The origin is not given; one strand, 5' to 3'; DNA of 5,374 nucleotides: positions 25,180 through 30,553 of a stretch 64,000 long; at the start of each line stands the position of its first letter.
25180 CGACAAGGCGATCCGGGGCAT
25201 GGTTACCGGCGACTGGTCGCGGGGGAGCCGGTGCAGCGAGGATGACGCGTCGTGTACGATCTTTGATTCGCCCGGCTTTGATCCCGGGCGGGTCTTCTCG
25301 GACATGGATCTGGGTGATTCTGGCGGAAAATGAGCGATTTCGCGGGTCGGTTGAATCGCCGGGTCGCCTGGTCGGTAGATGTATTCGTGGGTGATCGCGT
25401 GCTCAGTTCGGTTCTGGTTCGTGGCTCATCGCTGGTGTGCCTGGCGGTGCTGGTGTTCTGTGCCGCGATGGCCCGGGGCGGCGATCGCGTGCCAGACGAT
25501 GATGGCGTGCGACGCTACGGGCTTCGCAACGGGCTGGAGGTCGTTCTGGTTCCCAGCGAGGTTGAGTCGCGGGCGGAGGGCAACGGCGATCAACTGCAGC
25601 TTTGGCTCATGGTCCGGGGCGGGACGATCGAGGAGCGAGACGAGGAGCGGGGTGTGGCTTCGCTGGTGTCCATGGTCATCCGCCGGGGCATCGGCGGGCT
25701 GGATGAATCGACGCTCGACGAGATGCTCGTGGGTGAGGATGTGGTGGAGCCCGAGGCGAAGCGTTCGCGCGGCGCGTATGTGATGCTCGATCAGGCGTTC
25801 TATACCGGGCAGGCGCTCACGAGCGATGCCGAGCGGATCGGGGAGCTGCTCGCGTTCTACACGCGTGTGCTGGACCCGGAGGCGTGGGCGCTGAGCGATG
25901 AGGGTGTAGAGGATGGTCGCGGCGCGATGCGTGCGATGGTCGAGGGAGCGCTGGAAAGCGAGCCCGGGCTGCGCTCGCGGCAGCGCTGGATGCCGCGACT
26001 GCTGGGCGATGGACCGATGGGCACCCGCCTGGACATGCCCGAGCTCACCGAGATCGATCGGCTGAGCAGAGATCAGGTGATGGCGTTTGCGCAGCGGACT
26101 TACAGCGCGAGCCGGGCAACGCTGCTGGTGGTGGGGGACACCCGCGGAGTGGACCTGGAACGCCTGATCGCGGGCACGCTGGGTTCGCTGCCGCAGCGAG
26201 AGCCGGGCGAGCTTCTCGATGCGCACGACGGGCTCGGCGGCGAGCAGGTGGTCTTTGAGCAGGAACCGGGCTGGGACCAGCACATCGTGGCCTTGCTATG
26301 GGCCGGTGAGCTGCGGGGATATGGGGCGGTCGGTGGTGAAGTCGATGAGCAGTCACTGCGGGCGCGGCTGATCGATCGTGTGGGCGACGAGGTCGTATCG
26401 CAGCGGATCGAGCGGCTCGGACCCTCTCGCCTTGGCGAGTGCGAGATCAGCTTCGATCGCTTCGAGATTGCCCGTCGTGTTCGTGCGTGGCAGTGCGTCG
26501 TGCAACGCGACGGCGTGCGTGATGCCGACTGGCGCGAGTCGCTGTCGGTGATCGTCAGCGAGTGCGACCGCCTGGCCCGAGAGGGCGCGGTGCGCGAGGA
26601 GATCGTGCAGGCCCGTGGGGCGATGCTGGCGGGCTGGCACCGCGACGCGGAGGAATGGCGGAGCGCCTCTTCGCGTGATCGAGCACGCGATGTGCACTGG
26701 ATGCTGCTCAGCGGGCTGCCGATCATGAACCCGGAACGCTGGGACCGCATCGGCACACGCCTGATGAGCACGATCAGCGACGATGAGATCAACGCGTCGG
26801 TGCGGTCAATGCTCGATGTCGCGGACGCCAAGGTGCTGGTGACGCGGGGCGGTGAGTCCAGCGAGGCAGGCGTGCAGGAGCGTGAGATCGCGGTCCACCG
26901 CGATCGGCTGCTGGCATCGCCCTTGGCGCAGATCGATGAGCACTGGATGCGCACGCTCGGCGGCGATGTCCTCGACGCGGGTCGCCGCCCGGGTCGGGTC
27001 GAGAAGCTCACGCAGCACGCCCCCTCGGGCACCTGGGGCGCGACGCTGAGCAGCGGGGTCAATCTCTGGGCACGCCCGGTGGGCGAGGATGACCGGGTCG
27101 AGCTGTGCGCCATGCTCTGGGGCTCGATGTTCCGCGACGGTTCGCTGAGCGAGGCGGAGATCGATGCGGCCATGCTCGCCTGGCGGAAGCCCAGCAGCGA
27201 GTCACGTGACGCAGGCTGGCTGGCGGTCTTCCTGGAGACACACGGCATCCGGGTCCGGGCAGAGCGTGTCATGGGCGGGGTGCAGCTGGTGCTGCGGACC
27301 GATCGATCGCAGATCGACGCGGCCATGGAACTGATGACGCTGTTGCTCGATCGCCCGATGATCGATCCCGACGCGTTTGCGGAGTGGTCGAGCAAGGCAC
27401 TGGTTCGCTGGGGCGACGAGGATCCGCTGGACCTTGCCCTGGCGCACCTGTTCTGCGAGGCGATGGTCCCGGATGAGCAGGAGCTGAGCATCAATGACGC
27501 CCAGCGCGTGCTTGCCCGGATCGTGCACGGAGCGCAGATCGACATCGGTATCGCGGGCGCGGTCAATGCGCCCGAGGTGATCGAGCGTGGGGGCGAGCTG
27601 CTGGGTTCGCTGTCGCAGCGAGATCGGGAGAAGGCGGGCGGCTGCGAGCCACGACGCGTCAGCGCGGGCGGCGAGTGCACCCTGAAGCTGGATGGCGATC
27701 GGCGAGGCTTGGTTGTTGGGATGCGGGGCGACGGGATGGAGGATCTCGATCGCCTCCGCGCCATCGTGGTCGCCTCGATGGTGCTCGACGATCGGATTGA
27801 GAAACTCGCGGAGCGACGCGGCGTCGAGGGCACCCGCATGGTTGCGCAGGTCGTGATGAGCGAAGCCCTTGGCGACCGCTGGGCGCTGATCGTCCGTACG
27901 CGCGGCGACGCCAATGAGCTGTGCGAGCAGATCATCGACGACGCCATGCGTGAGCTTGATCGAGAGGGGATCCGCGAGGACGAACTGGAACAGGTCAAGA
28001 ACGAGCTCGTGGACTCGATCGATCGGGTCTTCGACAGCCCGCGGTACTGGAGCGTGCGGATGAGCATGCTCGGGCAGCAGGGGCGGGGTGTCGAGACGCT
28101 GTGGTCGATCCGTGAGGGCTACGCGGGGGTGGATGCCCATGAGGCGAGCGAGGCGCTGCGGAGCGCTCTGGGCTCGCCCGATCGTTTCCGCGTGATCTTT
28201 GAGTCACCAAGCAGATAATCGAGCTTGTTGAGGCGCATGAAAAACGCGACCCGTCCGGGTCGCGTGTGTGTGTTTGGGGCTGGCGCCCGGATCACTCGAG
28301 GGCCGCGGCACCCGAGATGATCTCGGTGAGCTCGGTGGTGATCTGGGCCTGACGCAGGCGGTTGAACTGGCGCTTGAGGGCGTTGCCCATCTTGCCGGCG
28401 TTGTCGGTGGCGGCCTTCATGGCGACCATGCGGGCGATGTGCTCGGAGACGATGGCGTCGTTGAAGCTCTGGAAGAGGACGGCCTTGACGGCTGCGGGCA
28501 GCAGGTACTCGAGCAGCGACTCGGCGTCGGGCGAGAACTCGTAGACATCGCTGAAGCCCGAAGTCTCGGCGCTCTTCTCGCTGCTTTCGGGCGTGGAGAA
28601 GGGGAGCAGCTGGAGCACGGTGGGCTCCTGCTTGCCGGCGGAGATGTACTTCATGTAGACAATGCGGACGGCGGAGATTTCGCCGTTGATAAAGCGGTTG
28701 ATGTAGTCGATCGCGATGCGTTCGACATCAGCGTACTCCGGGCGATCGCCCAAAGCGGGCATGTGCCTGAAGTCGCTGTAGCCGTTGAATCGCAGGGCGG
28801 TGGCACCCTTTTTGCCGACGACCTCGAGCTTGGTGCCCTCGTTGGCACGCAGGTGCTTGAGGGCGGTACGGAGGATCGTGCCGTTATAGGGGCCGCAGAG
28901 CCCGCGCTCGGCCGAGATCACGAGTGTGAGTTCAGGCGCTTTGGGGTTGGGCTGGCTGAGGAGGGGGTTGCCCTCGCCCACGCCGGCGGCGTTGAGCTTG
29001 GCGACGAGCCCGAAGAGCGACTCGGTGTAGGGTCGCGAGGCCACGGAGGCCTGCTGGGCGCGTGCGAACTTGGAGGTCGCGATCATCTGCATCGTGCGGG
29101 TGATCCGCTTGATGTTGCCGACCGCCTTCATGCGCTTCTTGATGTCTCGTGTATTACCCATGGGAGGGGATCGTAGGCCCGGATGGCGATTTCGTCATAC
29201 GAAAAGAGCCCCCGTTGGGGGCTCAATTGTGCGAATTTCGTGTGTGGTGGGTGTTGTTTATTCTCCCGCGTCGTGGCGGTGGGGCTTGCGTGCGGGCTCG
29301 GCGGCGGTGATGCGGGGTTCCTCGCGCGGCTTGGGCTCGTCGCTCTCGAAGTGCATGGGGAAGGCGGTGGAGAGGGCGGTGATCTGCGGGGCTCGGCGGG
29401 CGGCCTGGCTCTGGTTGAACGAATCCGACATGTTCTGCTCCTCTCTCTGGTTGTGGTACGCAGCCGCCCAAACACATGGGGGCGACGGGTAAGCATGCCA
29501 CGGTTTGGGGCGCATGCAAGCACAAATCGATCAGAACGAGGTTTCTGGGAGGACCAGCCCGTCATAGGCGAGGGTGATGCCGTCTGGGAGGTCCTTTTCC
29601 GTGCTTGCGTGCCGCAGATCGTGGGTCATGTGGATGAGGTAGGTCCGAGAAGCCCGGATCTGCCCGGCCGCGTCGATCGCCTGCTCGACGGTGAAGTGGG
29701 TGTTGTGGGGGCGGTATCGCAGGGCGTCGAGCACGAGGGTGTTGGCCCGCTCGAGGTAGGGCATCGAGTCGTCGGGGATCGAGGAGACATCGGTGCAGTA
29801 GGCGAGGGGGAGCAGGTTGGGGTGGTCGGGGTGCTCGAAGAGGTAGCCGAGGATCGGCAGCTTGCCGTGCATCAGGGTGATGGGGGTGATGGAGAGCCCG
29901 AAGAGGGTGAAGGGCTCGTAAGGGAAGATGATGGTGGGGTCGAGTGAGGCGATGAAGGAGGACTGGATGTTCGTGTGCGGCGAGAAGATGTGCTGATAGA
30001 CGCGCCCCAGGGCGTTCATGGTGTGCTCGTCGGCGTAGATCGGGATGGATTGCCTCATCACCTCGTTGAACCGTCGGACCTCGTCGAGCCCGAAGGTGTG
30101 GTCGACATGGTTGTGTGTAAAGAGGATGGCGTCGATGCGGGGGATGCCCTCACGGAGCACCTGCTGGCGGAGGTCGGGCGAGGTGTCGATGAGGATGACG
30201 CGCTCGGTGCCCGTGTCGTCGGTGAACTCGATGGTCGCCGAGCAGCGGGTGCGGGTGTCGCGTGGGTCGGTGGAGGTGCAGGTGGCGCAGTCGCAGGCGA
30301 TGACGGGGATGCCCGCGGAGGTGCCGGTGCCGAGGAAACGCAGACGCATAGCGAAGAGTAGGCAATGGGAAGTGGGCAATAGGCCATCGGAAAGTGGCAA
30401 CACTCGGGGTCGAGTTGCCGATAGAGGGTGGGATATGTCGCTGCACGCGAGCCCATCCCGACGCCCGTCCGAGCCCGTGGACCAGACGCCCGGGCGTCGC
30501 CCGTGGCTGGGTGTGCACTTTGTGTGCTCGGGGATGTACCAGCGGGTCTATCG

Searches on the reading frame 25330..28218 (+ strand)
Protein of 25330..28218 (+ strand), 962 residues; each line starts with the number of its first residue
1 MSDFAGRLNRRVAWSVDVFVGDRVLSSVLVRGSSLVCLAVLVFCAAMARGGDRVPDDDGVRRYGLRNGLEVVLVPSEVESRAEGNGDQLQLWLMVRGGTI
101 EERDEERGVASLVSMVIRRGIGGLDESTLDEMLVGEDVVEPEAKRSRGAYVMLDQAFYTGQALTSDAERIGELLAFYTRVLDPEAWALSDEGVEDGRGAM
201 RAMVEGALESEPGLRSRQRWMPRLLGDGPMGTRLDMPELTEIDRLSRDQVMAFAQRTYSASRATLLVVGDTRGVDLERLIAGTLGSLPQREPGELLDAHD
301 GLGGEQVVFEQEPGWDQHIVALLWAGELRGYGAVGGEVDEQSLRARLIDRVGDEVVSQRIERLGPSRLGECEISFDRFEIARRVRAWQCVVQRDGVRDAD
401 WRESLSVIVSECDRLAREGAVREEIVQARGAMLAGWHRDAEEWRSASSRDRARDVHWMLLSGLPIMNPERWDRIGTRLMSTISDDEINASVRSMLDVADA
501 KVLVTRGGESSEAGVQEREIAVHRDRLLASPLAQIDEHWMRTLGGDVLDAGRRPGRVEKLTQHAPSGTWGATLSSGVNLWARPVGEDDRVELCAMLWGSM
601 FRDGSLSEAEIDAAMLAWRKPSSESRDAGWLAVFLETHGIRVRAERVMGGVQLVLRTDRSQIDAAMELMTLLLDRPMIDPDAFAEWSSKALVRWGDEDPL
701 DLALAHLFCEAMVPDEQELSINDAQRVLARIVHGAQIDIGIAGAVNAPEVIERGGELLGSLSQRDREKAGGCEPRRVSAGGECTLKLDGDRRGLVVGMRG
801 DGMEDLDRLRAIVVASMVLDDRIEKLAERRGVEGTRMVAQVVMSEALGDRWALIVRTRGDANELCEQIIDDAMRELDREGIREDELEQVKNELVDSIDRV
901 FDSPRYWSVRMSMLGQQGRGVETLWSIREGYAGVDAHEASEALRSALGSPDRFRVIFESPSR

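Call 6: search_protein_families(library=pfam, max_evalue=0.001, proteins=[window:25330-28218:+])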
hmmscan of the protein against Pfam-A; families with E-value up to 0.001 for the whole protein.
window:25330-28218:+ (962 aa): 1 family
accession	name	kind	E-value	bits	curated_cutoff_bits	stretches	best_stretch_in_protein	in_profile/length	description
PF05193.26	Peptidase_M16_C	-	1.4e-13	51.5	23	1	245-327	2-86/181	Peptidase M16 inactive domain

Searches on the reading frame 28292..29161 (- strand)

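Call 6: search_protein_families(library=pfam, max_evalue=0.001, proteins=[window:28292-29161:-])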
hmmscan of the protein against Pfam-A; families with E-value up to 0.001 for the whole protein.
window:28292-29161:- (289 aa): 1 family
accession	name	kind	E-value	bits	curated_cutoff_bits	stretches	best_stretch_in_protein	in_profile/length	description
PF00231.24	ATP-synt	-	3.9e-82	276.6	39.9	1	3-288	1-285/285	ATP synthase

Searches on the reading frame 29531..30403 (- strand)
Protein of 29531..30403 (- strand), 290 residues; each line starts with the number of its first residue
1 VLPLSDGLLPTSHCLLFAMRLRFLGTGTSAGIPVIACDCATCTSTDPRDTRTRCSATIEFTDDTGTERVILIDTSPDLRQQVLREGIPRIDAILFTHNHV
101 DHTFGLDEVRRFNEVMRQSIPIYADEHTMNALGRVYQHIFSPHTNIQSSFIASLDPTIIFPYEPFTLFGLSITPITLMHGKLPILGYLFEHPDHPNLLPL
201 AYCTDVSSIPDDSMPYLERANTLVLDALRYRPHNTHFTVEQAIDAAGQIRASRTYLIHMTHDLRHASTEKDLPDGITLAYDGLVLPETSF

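Call 6: search_protein_families(library=pfam, max_evalue=0.001, proteins=[window:29531-30403:-])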
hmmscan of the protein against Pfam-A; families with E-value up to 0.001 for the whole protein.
window:29531-30403:- (290 aa): 2 families
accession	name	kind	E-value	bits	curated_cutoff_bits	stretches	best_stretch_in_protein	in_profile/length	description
PF12706.13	Lactamase_B_2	-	2.2e-36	125.8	27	1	68-259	1-200/200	Beta-lactamase superfamily domain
PF00753.33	Lactamase_B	-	6.2e-12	46.3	22.7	1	65-164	13-99/196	Metallo-beta-lactamase superfamily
